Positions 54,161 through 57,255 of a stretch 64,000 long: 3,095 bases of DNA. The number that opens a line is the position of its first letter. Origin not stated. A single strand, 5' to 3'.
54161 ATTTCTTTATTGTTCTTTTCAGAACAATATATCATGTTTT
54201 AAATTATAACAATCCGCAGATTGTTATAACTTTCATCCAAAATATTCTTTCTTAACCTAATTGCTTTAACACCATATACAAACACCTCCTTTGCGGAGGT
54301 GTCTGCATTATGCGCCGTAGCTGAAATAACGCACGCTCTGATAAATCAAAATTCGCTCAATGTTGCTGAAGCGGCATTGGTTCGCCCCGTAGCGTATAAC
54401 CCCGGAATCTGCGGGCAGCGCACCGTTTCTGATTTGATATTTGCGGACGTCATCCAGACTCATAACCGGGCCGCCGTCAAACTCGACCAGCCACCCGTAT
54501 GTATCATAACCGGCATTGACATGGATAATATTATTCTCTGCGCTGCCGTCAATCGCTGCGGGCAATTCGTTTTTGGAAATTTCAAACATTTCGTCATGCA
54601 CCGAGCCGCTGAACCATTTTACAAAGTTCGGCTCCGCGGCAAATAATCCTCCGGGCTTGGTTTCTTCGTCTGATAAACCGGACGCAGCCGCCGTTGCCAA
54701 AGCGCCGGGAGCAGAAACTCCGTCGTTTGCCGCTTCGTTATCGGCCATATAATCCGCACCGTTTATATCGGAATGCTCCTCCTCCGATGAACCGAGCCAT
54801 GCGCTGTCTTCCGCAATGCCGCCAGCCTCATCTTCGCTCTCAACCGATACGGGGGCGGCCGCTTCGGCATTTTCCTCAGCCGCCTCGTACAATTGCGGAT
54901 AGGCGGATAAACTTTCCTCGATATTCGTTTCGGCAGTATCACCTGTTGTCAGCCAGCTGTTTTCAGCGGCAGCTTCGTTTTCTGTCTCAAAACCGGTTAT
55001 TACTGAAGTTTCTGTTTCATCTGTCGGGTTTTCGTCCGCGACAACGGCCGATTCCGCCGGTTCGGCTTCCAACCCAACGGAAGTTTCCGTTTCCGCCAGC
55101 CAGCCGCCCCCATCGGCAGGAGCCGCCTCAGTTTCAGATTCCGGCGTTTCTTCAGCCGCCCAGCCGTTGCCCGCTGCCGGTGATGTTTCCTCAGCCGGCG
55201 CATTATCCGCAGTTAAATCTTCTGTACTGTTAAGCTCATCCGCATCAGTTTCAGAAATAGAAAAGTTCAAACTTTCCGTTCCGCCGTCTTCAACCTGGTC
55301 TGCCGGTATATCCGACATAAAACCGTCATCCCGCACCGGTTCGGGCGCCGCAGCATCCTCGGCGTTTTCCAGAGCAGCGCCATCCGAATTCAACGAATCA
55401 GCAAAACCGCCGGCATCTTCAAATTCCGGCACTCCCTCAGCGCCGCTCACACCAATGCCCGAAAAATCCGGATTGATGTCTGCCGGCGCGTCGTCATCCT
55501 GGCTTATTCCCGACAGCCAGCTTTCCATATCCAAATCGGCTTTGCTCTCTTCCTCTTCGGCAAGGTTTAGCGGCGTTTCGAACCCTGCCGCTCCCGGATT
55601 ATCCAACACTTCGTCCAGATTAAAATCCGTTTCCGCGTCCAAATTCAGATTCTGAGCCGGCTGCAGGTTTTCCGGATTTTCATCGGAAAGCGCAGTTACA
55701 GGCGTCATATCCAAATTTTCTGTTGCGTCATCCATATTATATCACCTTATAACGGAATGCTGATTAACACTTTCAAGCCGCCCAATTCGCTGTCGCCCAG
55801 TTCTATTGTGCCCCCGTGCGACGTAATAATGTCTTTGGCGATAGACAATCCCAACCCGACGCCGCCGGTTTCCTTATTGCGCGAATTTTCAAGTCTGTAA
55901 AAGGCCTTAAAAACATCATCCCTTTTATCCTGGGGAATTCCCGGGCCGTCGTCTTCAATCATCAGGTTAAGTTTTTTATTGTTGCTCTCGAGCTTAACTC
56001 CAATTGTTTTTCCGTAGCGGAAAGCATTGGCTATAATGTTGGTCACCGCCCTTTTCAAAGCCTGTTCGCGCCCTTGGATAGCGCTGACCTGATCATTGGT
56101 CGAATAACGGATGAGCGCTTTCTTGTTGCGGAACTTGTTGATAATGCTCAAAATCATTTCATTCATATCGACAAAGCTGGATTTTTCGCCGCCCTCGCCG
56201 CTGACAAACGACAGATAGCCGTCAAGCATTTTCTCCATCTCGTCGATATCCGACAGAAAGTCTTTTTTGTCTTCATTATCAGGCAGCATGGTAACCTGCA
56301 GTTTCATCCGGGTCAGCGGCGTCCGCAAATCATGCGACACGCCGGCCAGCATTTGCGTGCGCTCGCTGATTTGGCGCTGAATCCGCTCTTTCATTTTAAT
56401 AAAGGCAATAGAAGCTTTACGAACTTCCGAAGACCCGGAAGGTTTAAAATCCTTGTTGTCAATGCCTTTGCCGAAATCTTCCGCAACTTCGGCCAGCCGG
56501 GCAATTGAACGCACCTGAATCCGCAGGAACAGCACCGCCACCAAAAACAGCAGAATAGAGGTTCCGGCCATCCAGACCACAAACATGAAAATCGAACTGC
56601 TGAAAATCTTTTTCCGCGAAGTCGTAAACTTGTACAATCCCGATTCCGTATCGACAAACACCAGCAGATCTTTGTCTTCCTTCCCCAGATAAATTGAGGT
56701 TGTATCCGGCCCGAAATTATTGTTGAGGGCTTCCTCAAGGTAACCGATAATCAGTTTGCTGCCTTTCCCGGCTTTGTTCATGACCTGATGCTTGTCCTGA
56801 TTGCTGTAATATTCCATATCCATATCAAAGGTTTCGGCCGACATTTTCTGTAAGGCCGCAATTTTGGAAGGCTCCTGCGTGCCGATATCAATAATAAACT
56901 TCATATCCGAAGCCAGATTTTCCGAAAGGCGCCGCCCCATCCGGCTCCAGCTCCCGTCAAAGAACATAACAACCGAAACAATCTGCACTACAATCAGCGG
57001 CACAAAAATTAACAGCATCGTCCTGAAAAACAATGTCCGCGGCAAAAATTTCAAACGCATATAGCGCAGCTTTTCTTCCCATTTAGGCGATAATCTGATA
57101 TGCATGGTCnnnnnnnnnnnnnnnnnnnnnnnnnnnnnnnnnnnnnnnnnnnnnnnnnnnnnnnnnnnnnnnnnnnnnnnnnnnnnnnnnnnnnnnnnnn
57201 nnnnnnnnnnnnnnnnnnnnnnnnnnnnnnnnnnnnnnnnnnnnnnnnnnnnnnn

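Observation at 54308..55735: Extremely acidic 475-aa protein with a small C-terminal globular domain, co-operonic with the EnvZ/OmpR-like pair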

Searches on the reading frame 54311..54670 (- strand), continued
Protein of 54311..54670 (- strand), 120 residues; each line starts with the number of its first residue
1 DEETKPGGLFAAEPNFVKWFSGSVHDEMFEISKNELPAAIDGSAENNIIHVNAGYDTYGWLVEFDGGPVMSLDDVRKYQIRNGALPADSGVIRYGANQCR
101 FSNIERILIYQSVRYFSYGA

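Call 37: find_encoding_contigs(protein=P0124, flank=8000, max_places=2)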
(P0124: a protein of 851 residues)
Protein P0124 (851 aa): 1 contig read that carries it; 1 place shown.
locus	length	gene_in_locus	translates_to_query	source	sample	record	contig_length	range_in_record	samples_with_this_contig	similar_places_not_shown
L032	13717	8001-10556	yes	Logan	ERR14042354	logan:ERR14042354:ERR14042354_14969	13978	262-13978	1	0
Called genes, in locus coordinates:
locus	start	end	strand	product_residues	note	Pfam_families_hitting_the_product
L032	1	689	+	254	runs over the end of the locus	PF14622:Ribonucleas_3_3, PF00636:Ribonuclease_3, PF00035:dsrm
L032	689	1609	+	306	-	PF03193:RsgA_GTPase (faint), PF01926:MMR_HSR1, PF02421:FeoB_N, PF04548:AIG1 (weak), PF10662:PduV-EutP, PF00009:GTP_EFTU, PF02492:cobW (weak), PF07650:KH_2, +1 more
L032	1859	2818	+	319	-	PF01699:Na_Ca_ex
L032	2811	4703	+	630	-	PF01541:GIY-YIG, PF27096:UvrC_M, PF02151:UVR, PF22920:UvrC_RNaseH, PF08459:UvrC_RNaseH_dom, PF12826:HHH_2 (weak), PF14520:HHH_5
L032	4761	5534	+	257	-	PF01066:CDP-OH_P_transf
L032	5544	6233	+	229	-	PF00072:Response_reg, PF00486:Trans_reg_C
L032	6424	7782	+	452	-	PF13589:HATPase_c_3 (faint), PF00512:HisKA, PF02518:HATPase_c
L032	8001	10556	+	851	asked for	-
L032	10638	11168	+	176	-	-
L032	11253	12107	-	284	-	-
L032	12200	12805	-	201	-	PF00484:Pro_CA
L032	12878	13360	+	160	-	PF00565:SNase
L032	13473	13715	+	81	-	?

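Call 43: search_protein_families(library=pfam, proteins=[P0124, P0116, P0104, P0136, P0142, P0147, P0039, P0109], max_evalue=0.05)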
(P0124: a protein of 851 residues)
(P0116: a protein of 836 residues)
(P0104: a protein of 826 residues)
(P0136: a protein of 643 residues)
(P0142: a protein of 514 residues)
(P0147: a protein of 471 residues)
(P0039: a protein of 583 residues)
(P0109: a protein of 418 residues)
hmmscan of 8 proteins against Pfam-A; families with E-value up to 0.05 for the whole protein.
P0124 (851 aa): 0 families

P0116 (836 aa): 0 families

P0104 (826 aa): 0 families

P0136 (643 aa): 0 families

P0142 (514 aa): 0 families

P0147 (471 aa): 0 families

P0039 (583 aa): 0 families

P0109 (418 aa): 0 families

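Call 44: fold_search(model_id=the predicted structure, library=pdb)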
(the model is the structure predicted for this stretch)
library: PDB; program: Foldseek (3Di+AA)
matches with E <= 10: 272; with E <= 0.001: 0
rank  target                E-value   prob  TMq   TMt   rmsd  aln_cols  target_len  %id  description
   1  2cpc_MODEL_1_A        4.6e-01  0.09  0.22  0.23  19.6       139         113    9  Solution structure of RSGI RUH-030, an Ig like domain from human cDNA (released 2005-11-19)
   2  6v8i_AM               7.2e-01  0.06  0.23  0.22  10.2       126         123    9  Composite atomic model of the Staphylococcus aureus phage 80alpha baseplate (released 2020-03-04)
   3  5o04_E                9.3e-01  0.07  0.17  0.17  10.2        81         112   12  GII.10 Vietnam 026 norovirus protruding domain in complex with Nanobody Nano-26 and Nano-85 (released 2017-10-04)
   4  7uij_A                1.3e+00  0.06  0.22  0.14  11.8       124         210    9  Structural studies of B5-OspC complex (released 2023-04-05)
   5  6v8i_AN               1.3e+00  0.05  0.23  0.23   8.8       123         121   10  Composite atomic model of the Staphylococcus aureus phage 80alpha baseplate (released 2020-03-04)
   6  8j07_d0               1.6e+00  0.04  0.22  0.03  14.5       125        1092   10  96nm repeat of human respiratory doublet microtubule and associated axonemal complexes (released 2023-07-26)
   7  6u6u_R                1.6e+00  0.03  0.19  0.14  11.7       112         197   10  IL36R extracellular domain in complex with BI655130 Fab (released 2020-04-22)
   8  2cr3_MODEL_1_A        1.7e+00  0.04  0.19  0.22  12.5       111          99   11  Solution structure of the first Ig-like domain of human fibroblast growth factor receptor 1 (released 2005-11-20)
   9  5d2l_E                1.8e+00  0.03  0.16  0.11  13.0       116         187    9  Crystal structure of TCR C7 in complex with HCMV NLV epitope presented by HLA-A2 (released 2015-10-07)
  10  3c60_A                1.8e+00  0.03  0.14  0.10  11.2       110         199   12  Crystal structure of mouse MHC class II I-Ab/3K peptide complexed with mouse TCR YAe62 (released 2008-04-29)
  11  7qt2_A                1.8e+00  0.03  0.18  0.11  11.9       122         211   14  Antibody FenAb208 - fentanyl complex (released 2023-05-24)
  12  1jhk_H                1.8e+00  0.02  0.15  0.10  12.8        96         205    9  Crystal structure of the anti-estradiol antibody 57-2 (released 2001-10-10)
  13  7r68_MODEL_1_A        2.0e+00  0.05  0.26  0.31  12.8       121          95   13  Human obscurin Ig12 (released 2022-11-02)
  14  8qjx_D                2.0e+00  0.01  0.15  0.10  13.5       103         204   14  Human Adenovirus type 11 fiber knob in complex with two copies of its cell receptor, Desmoglein-2 (released 2023-11-01)
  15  9axn_A                2.1e+00  0.03  0.14  0.09  11.7        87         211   10  Crystal Structure of Anti-Fentanyl Antibody HY11-6B2_Mu Fab in Complex with Fentanyl (released 2024-10-02)
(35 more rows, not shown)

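Call 52: find_encoding_contigs(protein=P0109, flank=7000, max_places=1)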
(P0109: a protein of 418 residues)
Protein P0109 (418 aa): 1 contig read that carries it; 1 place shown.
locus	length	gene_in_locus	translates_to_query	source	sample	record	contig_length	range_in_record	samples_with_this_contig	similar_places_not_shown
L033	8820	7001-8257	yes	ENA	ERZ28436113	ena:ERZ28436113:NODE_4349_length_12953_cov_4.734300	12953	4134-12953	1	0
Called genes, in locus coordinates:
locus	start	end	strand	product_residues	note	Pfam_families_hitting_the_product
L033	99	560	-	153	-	PF00565:SNase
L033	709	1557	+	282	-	-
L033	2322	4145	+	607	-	PF01541:GIY-YIG, PF27096:UvrC_M, PF02151:UVR, PF22920:UvrC_RNaseH, PF08459:UvrC_RNaseH_dom, PF12826:HHH_2 (weak), PF14520:HHH_5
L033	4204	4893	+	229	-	PF01066:CDP-OH_P_transf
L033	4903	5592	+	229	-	PF00072:Response_reg, PF00486:Trans_reg_C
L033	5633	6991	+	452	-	PF13589:HATPase_c_3 (faint), PF00512:HisKA, PF02518:HATPase_c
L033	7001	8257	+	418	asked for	-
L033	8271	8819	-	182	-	?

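Call 53: find_encoding_contigs(protein=P0141, flank=7000, max_places=1)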
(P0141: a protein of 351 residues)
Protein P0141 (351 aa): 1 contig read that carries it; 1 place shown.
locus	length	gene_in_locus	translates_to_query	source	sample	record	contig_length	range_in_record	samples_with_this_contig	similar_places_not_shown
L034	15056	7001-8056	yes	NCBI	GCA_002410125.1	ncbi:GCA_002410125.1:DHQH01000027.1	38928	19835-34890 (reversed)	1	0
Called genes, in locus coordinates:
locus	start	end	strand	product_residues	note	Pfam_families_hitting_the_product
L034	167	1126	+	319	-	PF01699:Na_Ca_ex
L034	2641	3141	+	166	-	PF08459:UvrC_RNaseH_dom, PF12826:HHH_2, PF14520:HHH_5, PF00633:HHH (weak)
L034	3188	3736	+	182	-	PF01066:CDP-OH_P_transf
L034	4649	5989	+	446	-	PF00672:HAMP (faint), PF00512:HisKA, PF02518:HATPase_c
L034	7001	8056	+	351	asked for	-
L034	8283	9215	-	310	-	PF02899:Phage_int_SAM_1, PF13495:Phage_int_SAM_4 (weak), PF00589:Phage_integrase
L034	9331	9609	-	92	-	-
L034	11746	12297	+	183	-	PF00213:OSCP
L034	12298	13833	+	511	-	PF02874:ATP-synt_ab_N, PF00006:ATP-synt_ab, PF00306:ATP-synt_ab_C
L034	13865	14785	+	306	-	PF00231:ATP-synt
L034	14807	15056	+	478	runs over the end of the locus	PF02874:ATP-synt_ab_N, PF00006:ATP-synt_ab, PF22919:ATP-synt_VA_C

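Call 54: find_encoding_contigs(protein=P0145, flank=7000, max_places=1)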
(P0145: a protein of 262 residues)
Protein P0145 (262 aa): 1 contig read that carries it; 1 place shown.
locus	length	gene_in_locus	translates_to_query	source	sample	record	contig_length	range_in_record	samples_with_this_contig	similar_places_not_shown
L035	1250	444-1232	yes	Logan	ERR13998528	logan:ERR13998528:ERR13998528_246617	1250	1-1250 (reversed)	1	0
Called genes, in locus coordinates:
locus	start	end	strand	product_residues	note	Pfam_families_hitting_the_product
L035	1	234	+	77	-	?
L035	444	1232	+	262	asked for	-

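Call 56: search_protein_families(library=padloc, proteins=[window:54311-54670:-, P0124], max_evalue=0.1)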
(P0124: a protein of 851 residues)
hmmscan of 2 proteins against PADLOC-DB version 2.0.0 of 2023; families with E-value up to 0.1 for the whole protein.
window:54311-54670:- (120 aa): 0 families

P0124 (851 aa): 0 families

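Call 57: search_protein_families(library=phrogs, proteins=[window:54311-54670:-, P0124], max_evalue=0.1)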
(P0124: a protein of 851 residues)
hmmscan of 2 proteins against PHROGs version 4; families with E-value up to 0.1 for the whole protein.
window:54311-54670:- (120 aa): 1 family
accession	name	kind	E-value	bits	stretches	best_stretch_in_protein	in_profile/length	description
phrog_32873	-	unknown function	0.081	14.2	0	10-41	41-72/83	-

P0124 (851 aa): 0 families

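Call 76: fold_search(model_id=the predicted structure, library=viral)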
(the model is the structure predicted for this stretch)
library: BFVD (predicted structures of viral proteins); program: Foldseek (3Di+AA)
matches with E <= 10: 369; with E <= 0.001: 0
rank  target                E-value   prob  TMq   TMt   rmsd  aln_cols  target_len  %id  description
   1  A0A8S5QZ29            2.0e-01  0.11  0.23  0.12  15.8       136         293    9  Collagen triple helix repeat protein (Fragment) [Siphoviridae sp. cttWj13]
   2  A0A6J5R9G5            2.2e-01  0.12  0.23  0.19  14.7       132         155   11  Uncharacterized protein [uncultured Caudovirales phage]
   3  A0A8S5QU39            3.2e-01  0.16  0.26  0.20  14.4       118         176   13  Uncharacterized protein [Siphoviridae sp. ct2hZ16]
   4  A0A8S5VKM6            4.3e-01  0.08  0.22  0.09  12.8       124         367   12  Uncharacterized protein [Ackermannviridae sp.]
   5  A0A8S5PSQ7            4.3e-01  0.07  0.19  0.14  14.0       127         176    8  Uncharacterized protein [Siphoviridae sp. ctkJH11]
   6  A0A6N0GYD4            4.6e-01  0.18  0.28  0.12   9.2        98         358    6  (no name in the UniProt tables at hand)
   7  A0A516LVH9            4.6e-01  0.07  0.17  0.09  14.9       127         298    8  (no name in the UniProt tables at hand)
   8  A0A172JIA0            4.9e-01  0.05  0.19  0.14  16.5       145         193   11  Uncharacterized protein [Bacillus phage AR9]
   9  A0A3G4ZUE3            5.6e-01  0.05  0.19  0.08  16.1       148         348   12  M7GpppX diphosphatase [Edafosvirus sp.]
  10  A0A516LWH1            5.9e-01  0.03  0.14  0.11  14.7       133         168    8  (no name in the UniProt tables at hand)
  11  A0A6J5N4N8            6.7e-01  0.02  0.13  0.06  15.3       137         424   14  Major tropism determinant N-terminal domain-containing protein [uncultured Caudovirales phage]
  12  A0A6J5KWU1            7.6e-01  0.06  0.21  0.04  13.8       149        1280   11  Uncharacterized protein [uncultured Caudovirales phage]
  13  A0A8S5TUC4            8.7e-01  0.04  0.16  0.13  14.0       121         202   16  Uncharacterized protein [Siphoviridae sp. ctWT735]
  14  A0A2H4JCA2            9.2e-01  0.05  0.23  0.10   9.3       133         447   12  Putative tailspike protein [uncultured Caudovirales phage]
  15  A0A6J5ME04            9.8e-01  0.04  0.17  0.15  13.8       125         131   10  Uncharacterized protein [uncultured Caudovirales phage]
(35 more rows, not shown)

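Call 79: find_encoding_contigs(protein=P0002, flank=3000, max_places=2)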
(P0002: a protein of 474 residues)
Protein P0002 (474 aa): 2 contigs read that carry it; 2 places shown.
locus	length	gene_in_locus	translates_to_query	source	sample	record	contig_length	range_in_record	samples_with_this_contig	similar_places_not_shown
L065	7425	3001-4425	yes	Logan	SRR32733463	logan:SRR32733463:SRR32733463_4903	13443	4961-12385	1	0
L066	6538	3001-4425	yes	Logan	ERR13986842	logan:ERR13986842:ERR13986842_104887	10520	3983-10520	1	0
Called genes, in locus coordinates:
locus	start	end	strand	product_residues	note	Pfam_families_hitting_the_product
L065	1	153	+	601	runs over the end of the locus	PF01541:GIY-YIG (weak), PF27096:UvrC_M, PF02151:UVR, PF22920:UvrC_RNaseH, PF08459:UvrC_RNaseH_dom, PF12826:HHH_2 (weak), PF14520:HHH_5, PF00633:HHH (weak), +1 more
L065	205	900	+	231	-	PF01066:CDP-OH_P_transf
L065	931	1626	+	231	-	PF00072:Response_reg, PF00486:Trans_reg_C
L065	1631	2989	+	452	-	PF13589:HATPase_c_3 (faint), PF00512:HisKA, PF02518:HATPase_c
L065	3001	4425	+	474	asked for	-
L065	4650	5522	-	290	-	-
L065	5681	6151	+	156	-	PF00565:SNase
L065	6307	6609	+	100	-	PF00829:Ribosomal_L21p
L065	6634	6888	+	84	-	PF01016:Ribosomal_L27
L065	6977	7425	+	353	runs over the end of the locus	PF01018:GTP1_OBG, PF01926:MMR_HSR1, PF02421:FeoB_N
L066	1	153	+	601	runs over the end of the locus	PF01541:GIY-YIG (weak), PF27096:UvrC_M, PF02151:UVR, PF22920:UvrC_RNaseH, PF08459:UvrC_RNaseH_dom, PF12826:HHH_2 (weak), PF14520:HHH_5, PF00633:HHH (weak), +1 more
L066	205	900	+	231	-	PF01066:CDP-OH_P_transf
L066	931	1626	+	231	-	PF00072:Response_reg, PF00486:Trans_reg_C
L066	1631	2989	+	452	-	PF13589:HATPase_c_3 (faint), PF00512:HisKA, PF02518:HATPase_c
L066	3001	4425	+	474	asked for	-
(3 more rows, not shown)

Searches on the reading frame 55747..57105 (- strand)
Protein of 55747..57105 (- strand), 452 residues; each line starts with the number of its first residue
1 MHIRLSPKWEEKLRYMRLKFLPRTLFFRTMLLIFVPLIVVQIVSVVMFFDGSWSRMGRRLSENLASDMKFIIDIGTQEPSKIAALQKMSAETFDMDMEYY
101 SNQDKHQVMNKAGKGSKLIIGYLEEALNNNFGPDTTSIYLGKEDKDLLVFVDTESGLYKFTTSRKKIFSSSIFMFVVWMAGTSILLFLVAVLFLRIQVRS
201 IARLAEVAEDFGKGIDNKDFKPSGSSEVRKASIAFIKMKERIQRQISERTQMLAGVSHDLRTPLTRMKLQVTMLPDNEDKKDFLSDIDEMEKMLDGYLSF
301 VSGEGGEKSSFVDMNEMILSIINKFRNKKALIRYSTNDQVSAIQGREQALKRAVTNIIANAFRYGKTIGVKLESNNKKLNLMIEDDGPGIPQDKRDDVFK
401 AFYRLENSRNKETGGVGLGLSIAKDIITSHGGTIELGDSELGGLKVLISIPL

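Call 4: search_protein_families(library=pfam, proteins=[window:55747-57105:-], max_evalue=0.1)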
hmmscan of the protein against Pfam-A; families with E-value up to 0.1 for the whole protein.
window:55747-57105:- (452 aa): 8 families
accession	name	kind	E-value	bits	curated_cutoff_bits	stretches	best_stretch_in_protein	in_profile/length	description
PF02518.31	HATPase_c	-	3.4e-23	82.6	26.4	1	346-452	2-109/111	Histidine kinase-, DNA gyrase B-, and HSP90-like ATPase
PF00512.31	HisKA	-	1e-09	38.8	26.9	1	249-294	2-50/66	His Kinase A (phospho-acceptor) domain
PF13589.12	HATPase_c_3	-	1.2e-05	25.8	25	1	350-423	3-80/137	Histidine kinase-, DNA gyrase B-, and HSP90-like ATPase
PF00672.30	HAMP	-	0.00053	20.7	25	1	193-243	2-52/53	HAMP domain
PF13581.12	HATPase_c_2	-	0.00097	19.6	27.4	1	348-420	34-104/127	Histidine kinase-like ATPase domain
PF20640.2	Rrn6_HB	-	0.0074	16.9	26.4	1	235-317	58-134/192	Rrn6, helical bundle domain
PF18011.7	Catalase_C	-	0.022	14.8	24.6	1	344-394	76-126/150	C-terminal domain found in long catalases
PF09111.16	SLIDE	-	0.075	13.5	24.8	0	233-289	4-57/116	SLIDE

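Call 28: search_protein_families(library=ncbifam, proteins=[window:55747-57105:-], max_evalue=0.01)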
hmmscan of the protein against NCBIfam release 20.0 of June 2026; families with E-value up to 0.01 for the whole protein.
window:55747-57105:- (452 aa): 83 families (the best 25 are shown)
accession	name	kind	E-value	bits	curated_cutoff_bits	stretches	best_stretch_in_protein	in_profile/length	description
NF007004.0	PRK09467.1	equivalog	1.1e-71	241.9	415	1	16-452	2-436/440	two-component system sensor histidine kinase EnvZ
NF007007.0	PRK09470.1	equivalog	1.4e-50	172.5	486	1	165-452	164-459/463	envelope stress sensor histidine kinase CpxA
NF007898.0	PRK10604.1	equivalog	4.1e-48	164.6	478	1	179-451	142-422/433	two-component system sensor histidine kinase RstB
NF012163.2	BaeS_SmeS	equivalog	1.7e-36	126.1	500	1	180-451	171-457/457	sensor histidine kinase efflux regulator BaeS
NF033092.0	HK_WalK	equivalog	9.7e-35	120.2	725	1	247-451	370-593/594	cell wall metabolism sensor histidine kinase WalK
NF045900.1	HisKinCpxALeg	equivalog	3.1e-34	118.5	800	1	219-451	201-450/451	two-component system sensor histidine kinase CpxA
TIGR02966.1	phoR_proteo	equivalog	5.8e-33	114.3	334.2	1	242-436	107-319/333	phosphate regulon sensor histidine kinase PhoR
NF007837.0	PRK10549.1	equivalog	4e-32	111.5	603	1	180-452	170-458/466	envelope stress sensor histidine kinase BaeS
NF012226.0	AdeS_HK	equivalog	9.6e-32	110.5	500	1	170-439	58-341/353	two-component sensor histidine kinase AdeS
NF046044.1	PnpS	equivalog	1.5e-30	106.5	400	1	247-443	168-382/390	two-component system histidine kinase PnpS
NF040691.1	MtrAB_MtrB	equivalog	5.7e-30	104.8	450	1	179-443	192-483/507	MtrAB system histidine kinase MtrB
TIGR01386.1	cztS_silS_copS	subfamily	5e-29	101.6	292.55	2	342-436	346-443/457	heavy metal sensor histidine kinase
NF008312.0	PRK11100.1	equivalog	6.1e-26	91.3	356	1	176-451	185-473/477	two-component system sensor histidine kinase CreC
NF041735.1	hist_kin_RppB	equivalog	9.8e-26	90.5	400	1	248-441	215-427/438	two-component system sensor histidine kinase RppB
NF033091.0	HK_VanS_ACDEFG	equivalog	1.3e-25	90.1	400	1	313-442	150-284/293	vancomycin resistance histidine kinase VanS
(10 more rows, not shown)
